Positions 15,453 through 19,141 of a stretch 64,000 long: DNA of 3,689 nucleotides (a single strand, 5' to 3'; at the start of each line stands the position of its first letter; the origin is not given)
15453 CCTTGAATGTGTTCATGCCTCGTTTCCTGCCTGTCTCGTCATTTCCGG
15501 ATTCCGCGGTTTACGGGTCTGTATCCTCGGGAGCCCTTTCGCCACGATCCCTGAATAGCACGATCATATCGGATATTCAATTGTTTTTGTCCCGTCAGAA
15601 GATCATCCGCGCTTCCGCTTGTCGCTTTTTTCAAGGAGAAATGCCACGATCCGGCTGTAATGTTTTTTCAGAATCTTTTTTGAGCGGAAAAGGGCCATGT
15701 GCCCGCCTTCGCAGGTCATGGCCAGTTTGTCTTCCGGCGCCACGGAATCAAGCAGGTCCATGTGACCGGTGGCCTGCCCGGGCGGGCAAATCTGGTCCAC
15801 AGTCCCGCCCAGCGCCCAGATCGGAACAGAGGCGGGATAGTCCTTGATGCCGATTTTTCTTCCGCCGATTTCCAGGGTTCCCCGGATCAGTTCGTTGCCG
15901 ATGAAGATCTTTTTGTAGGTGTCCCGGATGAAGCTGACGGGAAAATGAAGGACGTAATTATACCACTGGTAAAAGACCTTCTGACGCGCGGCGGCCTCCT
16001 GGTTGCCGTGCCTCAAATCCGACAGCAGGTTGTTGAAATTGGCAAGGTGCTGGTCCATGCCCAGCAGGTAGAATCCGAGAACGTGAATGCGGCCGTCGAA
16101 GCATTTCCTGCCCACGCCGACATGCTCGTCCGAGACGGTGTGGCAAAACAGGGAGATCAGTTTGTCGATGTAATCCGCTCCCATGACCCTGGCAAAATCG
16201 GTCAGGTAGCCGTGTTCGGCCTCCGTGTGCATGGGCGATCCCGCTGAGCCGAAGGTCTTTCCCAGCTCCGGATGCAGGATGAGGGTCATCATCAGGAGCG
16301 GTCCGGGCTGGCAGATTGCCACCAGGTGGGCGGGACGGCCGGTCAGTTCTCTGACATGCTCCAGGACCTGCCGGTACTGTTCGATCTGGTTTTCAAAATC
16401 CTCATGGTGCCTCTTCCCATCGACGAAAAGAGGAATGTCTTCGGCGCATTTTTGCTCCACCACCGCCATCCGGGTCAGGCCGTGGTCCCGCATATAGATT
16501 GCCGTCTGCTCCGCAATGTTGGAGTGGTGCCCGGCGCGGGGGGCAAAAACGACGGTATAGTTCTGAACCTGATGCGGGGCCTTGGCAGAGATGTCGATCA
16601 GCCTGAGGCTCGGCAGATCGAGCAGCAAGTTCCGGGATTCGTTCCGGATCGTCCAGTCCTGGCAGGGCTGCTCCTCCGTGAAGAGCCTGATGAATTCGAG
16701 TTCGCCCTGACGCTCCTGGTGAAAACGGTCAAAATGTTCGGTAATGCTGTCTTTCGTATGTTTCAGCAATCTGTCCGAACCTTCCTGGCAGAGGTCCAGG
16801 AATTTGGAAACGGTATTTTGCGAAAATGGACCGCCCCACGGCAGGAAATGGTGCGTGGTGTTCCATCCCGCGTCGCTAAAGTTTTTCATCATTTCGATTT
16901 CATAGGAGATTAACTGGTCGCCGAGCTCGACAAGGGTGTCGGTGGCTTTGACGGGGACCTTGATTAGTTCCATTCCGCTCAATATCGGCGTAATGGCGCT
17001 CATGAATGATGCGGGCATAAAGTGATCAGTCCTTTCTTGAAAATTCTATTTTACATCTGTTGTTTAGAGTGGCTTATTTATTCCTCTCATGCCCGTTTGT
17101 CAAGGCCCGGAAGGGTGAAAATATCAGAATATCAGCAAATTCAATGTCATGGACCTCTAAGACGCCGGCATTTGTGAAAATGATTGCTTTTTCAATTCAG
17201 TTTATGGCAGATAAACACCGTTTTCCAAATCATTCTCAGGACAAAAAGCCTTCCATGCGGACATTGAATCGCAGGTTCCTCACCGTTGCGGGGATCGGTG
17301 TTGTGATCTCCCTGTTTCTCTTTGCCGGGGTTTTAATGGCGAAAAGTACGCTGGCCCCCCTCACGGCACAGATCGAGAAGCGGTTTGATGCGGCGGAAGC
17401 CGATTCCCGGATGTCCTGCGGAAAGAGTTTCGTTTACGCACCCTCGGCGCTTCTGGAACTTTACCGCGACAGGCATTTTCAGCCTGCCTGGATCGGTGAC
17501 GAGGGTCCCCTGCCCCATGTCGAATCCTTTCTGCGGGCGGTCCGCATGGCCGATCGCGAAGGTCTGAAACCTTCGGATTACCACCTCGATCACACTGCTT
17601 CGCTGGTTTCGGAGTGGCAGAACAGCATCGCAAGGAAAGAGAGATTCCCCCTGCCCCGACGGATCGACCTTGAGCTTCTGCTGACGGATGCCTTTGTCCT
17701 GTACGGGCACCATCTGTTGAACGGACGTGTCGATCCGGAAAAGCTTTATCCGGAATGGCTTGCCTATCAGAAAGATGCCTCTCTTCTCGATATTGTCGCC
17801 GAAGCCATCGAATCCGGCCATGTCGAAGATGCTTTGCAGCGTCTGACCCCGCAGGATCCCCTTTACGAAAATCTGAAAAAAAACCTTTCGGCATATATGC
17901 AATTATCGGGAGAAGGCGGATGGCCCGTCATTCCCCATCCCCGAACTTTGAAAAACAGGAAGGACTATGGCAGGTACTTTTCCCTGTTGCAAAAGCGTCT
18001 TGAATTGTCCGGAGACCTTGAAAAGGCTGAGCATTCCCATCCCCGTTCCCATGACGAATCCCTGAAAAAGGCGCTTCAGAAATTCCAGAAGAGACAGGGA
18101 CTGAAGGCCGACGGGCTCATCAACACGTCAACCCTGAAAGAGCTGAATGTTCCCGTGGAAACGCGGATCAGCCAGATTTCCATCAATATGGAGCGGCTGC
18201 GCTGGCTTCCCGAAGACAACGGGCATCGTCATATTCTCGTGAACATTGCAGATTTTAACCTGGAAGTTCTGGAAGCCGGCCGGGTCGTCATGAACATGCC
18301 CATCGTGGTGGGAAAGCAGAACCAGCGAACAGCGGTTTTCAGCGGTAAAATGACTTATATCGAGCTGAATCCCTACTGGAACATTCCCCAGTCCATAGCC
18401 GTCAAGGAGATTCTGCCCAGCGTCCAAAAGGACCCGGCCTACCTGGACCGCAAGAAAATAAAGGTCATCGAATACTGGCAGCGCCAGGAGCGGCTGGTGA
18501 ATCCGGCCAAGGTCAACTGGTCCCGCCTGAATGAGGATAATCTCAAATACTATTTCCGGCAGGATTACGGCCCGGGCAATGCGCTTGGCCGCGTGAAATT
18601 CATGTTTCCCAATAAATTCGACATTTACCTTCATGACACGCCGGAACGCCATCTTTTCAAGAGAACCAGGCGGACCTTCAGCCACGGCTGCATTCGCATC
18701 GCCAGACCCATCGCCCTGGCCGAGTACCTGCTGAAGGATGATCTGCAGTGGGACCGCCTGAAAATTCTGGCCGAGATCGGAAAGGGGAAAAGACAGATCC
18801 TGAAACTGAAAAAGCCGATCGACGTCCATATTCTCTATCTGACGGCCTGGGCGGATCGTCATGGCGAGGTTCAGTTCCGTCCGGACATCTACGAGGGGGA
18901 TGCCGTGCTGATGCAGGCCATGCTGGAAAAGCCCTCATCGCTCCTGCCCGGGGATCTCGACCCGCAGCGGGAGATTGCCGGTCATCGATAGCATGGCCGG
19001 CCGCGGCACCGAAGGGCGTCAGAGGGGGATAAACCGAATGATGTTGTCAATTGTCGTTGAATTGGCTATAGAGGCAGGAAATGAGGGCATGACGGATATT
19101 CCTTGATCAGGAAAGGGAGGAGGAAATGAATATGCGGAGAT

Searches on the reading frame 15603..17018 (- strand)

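Call 16: search_protein_families(library=pfam, proteins=[window:15603-17018:-], max_evalue=0.01)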
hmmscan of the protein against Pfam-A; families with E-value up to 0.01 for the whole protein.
window:15603-17018:- (471 aa): 2 families
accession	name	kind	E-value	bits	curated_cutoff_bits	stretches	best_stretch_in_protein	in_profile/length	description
PF06850.17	PHB_depo_C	-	3.2e-21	76.2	27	1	260-463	1-201/203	PHB de-polymerase C-terminus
PF11339.14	DUF3141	-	3.9e-08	32.8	29.7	1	210-460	124-368/582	Protein of unknown function (DUF3141)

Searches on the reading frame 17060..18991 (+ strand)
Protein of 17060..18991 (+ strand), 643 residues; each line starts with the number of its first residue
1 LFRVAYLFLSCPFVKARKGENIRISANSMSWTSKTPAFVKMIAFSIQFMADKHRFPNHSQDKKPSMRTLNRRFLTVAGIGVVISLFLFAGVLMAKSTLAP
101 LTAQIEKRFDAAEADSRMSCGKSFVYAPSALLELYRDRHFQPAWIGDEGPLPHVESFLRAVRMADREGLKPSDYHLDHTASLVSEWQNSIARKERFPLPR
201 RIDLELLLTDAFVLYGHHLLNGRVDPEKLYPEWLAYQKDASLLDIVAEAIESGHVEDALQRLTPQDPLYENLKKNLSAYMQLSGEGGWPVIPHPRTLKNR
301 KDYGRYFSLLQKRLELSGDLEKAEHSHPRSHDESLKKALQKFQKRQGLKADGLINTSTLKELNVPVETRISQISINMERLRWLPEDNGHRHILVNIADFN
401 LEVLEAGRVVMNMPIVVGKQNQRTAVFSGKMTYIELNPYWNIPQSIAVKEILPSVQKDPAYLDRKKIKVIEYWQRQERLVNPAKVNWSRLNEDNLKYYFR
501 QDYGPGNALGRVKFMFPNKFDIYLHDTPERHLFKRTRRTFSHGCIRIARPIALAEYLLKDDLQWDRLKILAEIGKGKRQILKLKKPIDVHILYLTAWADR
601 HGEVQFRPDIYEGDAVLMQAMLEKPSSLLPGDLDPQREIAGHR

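Call 16: search_protein_families(library=pfam, proteins=[window:17060-18991:+], max_evalue=0.01)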
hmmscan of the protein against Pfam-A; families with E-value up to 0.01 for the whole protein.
window:17060-18991:+ (643 aa): 3 families
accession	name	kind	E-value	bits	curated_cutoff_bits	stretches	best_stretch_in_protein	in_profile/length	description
PF20142.4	Scaffold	-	1.2e-35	123.7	24.6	1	130-276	2-139/139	Scaffold domain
PF03734.19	YkuD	-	4.1e-26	92.7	23.4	1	390-560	2-141/146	L,D-transpeptidase catalytic domain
PF01471.23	PG_binding_1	-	2.3e-06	28.1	23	1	310-362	8-57/57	Putative peptidoglycan binding domain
